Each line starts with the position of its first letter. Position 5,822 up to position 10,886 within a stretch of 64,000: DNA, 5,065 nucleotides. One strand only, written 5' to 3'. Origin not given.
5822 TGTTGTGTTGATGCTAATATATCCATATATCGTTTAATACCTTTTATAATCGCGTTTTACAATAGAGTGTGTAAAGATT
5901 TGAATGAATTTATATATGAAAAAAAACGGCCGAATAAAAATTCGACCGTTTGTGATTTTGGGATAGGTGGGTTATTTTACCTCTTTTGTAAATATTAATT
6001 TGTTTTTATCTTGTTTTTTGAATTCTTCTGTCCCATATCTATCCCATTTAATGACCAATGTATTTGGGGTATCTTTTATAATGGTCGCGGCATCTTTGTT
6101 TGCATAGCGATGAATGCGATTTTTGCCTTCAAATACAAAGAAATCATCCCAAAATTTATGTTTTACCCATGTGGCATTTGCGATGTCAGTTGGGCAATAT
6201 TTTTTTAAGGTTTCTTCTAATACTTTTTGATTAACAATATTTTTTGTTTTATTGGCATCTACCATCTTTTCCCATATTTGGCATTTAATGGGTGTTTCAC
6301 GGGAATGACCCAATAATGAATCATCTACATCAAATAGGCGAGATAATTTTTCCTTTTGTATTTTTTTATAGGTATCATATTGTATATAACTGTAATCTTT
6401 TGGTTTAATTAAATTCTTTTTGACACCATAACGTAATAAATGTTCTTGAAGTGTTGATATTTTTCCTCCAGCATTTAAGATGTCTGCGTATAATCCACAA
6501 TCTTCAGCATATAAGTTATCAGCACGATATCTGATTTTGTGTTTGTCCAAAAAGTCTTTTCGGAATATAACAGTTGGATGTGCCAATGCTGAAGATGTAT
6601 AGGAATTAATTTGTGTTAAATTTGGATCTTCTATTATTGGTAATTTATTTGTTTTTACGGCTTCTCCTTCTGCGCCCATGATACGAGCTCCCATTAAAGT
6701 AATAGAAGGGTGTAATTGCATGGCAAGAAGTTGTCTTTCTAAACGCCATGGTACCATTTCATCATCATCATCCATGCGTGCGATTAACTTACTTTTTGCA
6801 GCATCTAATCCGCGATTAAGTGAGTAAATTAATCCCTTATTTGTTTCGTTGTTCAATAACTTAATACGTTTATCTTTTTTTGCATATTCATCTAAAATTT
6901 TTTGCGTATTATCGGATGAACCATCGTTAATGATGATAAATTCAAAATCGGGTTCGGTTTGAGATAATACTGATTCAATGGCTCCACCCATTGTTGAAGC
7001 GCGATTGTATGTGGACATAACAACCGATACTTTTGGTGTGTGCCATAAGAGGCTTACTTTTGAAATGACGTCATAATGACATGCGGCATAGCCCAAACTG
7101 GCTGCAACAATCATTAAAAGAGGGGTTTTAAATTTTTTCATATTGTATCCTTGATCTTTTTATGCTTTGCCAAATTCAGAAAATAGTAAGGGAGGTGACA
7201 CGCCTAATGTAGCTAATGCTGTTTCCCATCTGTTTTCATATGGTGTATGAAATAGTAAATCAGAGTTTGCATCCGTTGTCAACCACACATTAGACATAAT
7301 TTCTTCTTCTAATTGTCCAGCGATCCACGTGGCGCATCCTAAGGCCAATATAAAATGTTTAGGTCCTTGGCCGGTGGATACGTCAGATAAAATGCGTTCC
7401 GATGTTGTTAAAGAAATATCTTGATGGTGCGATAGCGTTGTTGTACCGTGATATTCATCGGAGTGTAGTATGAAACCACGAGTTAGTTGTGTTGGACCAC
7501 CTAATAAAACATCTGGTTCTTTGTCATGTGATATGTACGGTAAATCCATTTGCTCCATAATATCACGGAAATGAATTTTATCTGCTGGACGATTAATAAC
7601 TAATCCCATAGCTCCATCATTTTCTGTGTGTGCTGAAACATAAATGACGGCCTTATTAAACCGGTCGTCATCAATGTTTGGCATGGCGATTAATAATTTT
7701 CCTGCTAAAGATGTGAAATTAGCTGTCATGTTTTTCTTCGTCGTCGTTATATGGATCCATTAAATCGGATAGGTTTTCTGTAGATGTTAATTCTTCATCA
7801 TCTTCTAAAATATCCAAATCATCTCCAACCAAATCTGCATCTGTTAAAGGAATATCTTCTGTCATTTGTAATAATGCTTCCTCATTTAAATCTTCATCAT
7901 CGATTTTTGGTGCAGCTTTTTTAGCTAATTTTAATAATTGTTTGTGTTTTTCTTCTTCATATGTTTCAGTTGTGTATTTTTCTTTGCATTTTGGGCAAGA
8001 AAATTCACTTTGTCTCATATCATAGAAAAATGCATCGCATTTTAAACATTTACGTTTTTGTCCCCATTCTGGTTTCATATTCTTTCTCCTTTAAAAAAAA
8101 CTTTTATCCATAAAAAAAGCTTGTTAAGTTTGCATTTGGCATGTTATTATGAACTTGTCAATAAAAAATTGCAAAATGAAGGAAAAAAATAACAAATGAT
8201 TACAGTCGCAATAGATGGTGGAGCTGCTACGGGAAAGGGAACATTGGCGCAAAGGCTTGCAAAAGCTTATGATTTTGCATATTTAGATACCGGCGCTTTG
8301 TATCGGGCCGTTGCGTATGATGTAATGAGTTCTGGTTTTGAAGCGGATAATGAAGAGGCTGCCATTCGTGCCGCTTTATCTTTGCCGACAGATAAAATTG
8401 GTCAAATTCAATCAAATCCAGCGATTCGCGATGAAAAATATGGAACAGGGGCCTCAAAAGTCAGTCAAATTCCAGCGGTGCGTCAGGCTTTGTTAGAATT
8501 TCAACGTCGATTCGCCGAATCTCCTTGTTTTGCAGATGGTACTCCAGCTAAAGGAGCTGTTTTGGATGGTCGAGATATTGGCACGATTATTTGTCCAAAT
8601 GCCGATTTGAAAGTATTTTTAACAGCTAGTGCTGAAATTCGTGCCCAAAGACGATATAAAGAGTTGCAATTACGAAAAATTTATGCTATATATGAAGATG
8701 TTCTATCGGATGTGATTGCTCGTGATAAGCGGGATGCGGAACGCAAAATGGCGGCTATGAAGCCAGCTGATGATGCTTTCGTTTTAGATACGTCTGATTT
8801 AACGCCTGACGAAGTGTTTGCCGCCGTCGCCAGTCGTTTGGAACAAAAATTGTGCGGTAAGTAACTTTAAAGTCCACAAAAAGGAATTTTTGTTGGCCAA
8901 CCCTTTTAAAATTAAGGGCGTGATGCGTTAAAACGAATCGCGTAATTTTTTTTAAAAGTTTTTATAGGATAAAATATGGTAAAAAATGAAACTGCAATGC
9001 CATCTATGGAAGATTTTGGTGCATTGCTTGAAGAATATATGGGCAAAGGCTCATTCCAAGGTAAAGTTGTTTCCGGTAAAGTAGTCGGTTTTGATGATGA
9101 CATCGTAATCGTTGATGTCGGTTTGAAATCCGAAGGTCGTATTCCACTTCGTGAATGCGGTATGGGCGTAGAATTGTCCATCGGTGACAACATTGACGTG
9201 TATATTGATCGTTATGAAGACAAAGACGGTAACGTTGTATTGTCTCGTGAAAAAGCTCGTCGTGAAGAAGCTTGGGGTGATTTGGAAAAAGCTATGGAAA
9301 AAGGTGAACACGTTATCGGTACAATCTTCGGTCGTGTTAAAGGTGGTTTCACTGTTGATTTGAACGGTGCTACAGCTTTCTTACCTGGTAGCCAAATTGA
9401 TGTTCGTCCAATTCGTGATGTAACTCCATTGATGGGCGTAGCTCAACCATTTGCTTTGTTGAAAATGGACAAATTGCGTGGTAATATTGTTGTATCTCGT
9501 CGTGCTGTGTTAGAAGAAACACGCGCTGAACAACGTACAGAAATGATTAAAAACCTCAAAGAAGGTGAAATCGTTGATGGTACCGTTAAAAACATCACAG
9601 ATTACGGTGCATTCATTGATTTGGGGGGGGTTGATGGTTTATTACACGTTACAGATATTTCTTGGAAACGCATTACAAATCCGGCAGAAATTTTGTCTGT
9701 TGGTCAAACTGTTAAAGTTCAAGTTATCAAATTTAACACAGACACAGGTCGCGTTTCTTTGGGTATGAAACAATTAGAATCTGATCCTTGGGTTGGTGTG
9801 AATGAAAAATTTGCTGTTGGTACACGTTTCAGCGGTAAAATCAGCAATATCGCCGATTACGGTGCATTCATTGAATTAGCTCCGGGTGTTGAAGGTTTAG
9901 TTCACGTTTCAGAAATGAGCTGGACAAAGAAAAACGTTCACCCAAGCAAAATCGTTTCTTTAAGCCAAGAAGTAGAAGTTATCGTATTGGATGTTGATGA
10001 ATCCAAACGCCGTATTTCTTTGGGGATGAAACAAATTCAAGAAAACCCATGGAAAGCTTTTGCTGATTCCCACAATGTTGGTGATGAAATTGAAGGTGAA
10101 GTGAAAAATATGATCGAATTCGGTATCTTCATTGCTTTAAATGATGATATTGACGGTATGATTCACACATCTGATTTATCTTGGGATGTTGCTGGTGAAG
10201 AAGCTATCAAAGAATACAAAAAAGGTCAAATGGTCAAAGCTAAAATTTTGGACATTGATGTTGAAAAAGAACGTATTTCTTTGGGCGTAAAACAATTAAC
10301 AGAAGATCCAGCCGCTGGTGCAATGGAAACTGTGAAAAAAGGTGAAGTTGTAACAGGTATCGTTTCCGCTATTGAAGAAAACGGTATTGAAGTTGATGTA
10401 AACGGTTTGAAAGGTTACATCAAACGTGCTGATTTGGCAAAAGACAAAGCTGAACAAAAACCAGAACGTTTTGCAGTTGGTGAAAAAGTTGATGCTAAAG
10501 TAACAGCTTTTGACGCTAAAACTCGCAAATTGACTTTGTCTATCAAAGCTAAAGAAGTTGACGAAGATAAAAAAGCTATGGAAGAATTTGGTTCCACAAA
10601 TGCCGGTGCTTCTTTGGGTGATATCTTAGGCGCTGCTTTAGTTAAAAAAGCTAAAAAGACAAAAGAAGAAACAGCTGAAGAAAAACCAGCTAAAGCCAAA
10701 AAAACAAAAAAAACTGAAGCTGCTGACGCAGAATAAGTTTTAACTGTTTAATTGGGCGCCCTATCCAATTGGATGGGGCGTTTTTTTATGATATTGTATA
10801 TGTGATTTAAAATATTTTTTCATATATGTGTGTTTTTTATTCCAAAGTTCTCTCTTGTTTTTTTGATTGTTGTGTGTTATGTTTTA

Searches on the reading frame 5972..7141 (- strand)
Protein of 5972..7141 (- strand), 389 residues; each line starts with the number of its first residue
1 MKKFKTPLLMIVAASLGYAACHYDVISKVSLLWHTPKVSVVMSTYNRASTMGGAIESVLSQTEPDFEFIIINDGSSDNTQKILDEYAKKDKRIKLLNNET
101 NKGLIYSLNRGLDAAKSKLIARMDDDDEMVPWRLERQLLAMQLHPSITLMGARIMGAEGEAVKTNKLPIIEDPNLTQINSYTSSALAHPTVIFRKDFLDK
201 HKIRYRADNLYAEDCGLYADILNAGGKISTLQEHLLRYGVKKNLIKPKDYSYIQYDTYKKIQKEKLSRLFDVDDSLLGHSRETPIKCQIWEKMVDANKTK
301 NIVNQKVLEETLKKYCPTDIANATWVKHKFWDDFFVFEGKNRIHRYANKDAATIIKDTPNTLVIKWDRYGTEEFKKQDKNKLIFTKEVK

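Call 39: search_protein_families(library=pfam, proteins=[window:5972-7141:-], max_evalue=0.001)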
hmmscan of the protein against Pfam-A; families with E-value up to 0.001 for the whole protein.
window:5972-7141:- (389 aa): 3 families
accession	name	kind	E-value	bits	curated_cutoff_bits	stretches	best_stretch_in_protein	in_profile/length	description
PF00535.33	Glycos_transf_2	-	2.6e-34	119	23.3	1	39-200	1-166/168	Glycosyl transferase family 2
PF10111.15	Glyco_tranf_2_2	-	4.5e-08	33.3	27.3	1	54-139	18-104/276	Glycosyltransferase like family 2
PF13641.12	Glyco_tranf_2_3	-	9.1e-08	32.8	27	1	36-144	1-113/230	Glycosyltransferase like family 2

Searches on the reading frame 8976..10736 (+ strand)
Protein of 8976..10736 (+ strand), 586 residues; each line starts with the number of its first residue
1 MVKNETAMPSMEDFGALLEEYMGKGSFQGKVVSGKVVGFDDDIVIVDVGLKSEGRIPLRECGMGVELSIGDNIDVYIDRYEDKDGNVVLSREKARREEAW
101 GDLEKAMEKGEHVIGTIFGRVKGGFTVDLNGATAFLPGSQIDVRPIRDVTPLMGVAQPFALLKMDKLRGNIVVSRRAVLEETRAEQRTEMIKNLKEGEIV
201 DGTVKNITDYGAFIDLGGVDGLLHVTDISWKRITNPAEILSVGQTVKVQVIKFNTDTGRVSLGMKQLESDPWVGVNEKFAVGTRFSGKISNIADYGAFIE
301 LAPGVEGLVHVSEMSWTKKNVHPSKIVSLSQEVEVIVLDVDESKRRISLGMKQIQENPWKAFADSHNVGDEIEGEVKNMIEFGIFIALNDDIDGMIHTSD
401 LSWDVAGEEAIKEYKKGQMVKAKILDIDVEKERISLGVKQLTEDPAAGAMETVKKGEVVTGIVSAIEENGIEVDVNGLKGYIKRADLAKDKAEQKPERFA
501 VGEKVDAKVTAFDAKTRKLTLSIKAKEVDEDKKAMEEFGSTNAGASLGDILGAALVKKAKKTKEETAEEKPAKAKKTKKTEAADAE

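Call 39: search_protein_families(library=pfam, proteins=[window:8976-10736:+], max_evalue=0.001)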
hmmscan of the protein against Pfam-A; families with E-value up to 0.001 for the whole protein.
window:8976-10736:+ (586 aa): 6 families
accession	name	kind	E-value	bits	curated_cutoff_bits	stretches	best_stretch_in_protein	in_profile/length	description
PF00575.29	S1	-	3.6e-90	296.8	22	6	195-265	3-74/74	S1 RNA binding domain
PF23459.1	S1_RRP5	-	3.9e-25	88.6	27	3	292-349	14-70/72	RRP5 S1 domain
PF21710.3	Spt6_S1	-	2.2e-16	60.4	27.5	0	376-434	24-82/91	Spt6, S1/OB domain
PF24685.1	OB_RRP5_4th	-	1.6e-05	25.3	31.5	0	478-512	37-71/92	RRP5 OB-fold domain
PF13509.12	S1_2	-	3.7e-05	24.2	21.8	0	29-90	2-59/61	S1 domain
PF24682.1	OB_RRP5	-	0.00036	20.7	27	0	476-521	40-83/90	RRP5 OB-fold domain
